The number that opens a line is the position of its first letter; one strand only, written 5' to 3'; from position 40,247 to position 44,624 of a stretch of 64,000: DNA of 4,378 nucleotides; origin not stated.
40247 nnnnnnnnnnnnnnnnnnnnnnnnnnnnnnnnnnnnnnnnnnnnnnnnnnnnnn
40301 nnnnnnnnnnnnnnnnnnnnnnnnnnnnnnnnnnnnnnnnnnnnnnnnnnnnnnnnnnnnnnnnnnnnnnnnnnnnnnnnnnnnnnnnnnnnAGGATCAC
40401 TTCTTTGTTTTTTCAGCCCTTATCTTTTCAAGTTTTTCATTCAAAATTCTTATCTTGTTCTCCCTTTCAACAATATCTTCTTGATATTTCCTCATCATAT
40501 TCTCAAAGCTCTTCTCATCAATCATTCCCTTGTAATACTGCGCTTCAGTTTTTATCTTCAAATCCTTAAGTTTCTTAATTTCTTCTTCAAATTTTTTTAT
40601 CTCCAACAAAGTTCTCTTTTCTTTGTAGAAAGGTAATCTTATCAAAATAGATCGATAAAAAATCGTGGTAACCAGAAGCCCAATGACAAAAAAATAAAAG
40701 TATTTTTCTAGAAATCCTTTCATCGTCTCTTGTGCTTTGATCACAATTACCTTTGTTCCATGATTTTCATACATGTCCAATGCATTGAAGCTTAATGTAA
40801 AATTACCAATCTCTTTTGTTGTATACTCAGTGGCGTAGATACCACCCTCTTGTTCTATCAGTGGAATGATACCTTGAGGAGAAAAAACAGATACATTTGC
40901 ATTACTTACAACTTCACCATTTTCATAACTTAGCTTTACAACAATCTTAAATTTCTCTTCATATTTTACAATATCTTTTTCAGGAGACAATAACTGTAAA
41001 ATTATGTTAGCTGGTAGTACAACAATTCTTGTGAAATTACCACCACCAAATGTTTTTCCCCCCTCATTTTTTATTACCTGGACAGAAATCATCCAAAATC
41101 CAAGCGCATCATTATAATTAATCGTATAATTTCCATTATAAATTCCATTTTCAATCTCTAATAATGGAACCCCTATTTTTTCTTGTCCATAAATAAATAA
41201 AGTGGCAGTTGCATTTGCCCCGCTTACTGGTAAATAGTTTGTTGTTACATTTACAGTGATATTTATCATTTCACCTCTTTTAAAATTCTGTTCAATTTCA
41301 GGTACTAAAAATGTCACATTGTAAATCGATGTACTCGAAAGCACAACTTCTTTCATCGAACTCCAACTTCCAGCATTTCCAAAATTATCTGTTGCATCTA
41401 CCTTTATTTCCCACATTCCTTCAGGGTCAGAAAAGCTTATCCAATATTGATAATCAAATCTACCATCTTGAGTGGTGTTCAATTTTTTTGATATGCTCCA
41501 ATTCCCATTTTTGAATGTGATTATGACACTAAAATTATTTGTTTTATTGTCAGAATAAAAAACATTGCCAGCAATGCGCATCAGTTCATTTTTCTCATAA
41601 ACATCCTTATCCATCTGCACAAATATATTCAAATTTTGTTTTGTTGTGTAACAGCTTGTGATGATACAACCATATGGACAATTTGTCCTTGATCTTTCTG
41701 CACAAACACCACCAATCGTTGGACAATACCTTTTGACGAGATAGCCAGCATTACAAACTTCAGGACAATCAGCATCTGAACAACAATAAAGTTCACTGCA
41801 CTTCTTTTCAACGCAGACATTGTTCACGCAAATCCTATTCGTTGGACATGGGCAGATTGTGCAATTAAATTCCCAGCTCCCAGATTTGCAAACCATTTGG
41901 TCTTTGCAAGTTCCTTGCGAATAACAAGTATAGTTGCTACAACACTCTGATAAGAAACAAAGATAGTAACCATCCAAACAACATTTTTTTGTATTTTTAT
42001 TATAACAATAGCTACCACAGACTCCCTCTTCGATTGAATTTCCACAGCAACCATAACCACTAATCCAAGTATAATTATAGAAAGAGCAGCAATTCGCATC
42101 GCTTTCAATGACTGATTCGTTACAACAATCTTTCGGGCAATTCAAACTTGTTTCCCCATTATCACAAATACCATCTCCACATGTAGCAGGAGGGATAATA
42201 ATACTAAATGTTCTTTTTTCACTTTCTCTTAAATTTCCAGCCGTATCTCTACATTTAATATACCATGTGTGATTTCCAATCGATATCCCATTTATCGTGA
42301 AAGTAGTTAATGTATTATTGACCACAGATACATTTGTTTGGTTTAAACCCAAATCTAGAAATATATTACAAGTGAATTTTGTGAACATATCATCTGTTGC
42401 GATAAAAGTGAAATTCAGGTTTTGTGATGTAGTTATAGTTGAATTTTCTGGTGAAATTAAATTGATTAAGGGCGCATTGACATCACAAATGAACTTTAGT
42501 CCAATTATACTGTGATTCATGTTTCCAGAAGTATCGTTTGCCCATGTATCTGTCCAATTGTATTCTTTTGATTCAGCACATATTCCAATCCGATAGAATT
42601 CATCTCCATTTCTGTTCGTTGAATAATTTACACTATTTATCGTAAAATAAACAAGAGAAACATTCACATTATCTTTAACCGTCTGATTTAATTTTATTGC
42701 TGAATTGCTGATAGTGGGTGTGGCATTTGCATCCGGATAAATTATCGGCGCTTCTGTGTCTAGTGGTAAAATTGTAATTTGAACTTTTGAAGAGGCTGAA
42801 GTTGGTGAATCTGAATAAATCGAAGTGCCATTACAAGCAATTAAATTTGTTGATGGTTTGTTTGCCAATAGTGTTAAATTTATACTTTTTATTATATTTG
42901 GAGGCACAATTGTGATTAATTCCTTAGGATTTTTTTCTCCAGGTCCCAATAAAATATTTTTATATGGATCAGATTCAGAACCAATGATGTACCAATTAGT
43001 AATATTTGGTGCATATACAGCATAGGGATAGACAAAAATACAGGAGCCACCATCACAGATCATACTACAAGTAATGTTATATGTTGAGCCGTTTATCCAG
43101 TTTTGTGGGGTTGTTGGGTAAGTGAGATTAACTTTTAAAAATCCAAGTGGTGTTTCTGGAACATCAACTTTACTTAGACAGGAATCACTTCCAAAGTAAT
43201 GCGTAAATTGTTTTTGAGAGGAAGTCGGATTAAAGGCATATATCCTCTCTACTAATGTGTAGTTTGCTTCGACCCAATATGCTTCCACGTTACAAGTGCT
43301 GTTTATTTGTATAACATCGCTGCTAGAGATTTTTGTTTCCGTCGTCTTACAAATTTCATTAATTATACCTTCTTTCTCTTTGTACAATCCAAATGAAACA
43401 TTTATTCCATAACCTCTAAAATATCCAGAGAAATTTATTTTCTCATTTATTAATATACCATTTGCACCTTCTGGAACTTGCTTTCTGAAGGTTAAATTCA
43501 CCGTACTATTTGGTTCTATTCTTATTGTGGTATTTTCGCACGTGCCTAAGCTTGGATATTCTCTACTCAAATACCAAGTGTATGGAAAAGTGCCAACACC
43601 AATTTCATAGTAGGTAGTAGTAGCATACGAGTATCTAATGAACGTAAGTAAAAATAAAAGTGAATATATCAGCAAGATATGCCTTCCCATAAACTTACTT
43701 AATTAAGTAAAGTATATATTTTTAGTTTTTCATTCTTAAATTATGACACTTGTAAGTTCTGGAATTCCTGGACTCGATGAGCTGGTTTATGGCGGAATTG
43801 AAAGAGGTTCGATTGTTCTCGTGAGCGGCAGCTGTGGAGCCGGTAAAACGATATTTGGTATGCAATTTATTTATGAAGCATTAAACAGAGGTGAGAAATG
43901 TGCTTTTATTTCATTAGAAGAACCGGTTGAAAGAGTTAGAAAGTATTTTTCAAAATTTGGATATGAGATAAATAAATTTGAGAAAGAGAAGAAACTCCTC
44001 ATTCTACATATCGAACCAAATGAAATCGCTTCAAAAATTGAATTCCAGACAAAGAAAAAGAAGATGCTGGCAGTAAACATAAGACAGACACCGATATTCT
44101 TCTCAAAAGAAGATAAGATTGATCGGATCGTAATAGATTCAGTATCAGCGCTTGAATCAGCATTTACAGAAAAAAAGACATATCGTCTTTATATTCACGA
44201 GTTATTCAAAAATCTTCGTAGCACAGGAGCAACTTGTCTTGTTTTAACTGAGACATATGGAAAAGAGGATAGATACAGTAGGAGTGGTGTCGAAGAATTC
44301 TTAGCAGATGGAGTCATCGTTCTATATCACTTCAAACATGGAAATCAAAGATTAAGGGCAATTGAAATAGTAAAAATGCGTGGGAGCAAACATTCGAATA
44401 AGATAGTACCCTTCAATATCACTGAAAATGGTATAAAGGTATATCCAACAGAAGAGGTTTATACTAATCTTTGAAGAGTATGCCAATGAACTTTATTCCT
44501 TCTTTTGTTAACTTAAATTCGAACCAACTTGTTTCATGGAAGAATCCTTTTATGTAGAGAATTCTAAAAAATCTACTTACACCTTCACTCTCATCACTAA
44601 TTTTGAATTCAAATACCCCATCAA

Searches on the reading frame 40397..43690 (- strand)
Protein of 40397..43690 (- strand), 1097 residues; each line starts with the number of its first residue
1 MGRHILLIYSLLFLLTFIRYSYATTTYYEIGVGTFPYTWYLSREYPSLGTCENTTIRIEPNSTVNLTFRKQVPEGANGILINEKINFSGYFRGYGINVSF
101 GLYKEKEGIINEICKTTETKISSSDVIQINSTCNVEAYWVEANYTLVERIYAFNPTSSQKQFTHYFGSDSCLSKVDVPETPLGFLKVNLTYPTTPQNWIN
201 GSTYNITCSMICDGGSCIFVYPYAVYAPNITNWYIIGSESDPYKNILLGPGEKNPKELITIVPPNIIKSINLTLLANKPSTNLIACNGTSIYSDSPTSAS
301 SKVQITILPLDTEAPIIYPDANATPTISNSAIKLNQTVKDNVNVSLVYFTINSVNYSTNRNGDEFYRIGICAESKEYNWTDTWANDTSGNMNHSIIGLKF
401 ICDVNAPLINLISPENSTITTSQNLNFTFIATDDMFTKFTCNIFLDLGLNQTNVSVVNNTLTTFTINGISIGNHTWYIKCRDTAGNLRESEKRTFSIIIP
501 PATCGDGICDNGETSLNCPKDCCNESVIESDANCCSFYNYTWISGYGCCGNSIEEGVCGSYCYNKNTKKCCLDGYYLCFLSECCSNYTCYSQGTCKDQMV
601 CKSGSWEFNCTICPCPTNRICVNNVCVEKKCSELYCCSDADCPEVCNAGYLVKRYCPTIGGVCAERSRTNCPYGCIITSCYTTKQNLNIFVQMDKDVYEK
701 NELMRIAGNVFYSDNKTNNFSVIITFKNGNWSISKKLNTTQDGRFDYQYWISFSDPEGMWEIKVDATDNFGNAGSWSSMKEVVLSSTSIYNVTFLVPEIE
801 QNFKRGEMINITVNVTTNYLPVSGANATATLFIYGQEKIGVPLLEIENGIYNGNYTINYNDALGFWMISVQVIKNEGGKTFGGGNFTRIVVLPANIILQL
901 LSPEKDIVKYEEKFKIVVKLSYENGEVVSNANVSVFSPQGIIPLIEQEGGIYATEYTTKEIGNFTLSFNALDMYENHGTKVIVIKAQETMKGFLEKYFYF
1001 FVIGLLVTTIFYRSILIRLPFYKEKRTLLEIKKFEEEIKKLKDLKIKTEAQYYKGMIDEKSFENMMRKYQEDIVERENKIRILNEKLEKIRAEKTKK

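Call 100: search_protein_families(library=pfam, proteins=[window:40397-43690:-], max_evalue=0.01)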
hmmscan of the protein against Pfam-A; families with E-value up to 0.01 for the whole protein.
window:40397-43690:- (1097 aa): 2 families
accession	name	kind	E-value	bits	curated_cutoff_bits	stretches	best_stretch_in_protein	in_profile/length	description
PF01835.25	MG2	-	8.6e-06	26.5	32.8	1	689-775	2-91/96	MG2 domain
PF19077.6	Big_13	-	1.8e-05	25.6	27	1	417-497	21-100/102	Bacterial Ig-like domain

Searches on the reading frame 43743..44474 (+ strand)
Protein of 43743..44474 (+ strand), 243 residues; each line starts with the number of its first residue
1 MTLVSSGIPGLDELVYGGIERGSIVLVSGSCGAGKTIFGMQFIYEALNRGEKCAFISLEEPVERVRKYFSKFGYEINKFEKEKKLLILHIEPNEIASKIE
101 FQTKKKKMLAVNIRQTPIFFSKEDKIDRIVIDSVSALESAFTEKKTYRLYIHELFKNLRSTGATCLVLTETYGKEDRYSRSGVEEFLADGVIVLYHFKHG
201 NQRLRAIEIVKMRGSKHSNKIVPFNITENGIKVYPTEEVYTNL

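Call 100: search_protein_families(library=pfam, proteins=[window:43743-44474:+], max_evalue=0.01)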
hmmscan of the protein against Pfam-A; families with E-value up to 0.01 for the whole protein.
window:43743-44474:+ (243 aa): 12 families
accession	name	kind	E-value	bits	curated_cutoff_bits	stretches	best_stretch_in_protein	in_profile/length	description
PF06745.19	ATPase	-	1.1e-63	215.2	26.6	1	4-237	1-230/231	KaiC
PF00154.27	RecA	-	1.5e-07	31.6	27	1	4-78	33-106/262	recA bacterial DNA recombination protein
PF03796.21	DnaB_C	-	3.5e-06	27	27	1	4-139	2-143/255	DnaB-like helicase C terminal domain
PF13481.12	AAA_25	-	6.5e-06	26.3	27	1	7-165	18-184/195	AAA domain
PF05625.17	PAXNEB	-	0.00013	21.6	28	0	2-28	17-43/366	PAXNEB protein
PF25199.1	nSTAND_NTPase5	-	0.00029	21.1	34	1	20-56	39-76/145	Novel STAND NTPase 5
PF20720.3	nSTAND3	-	0.00042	20.5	27.2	1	20-68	15-60/155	Novel STAND NTPase 3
PF13173.12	AAA_14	-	0.00082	19.8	27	1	23-88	3-68/129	AAA domain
PF09848.15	SLFN-g3_helicase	-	0.0029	17.4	24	1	23-83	2-51/354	Schlafen group 3, DNA/RNA helicase domain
PF07088.17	GvpD_P-loop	-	0.0059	17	24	0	20-93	8-76/189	GvpD gas vesicle protein, P-loop domain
PF04851.21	ResIII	-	0.0068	16.8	22.5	0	25-132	26-132/164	Type III restriction enzyme, res subunit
PF01695.23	IstB_IS21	-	0.0072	16.3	24.1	0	20-67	90-137/238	IstB-like ATP binding protein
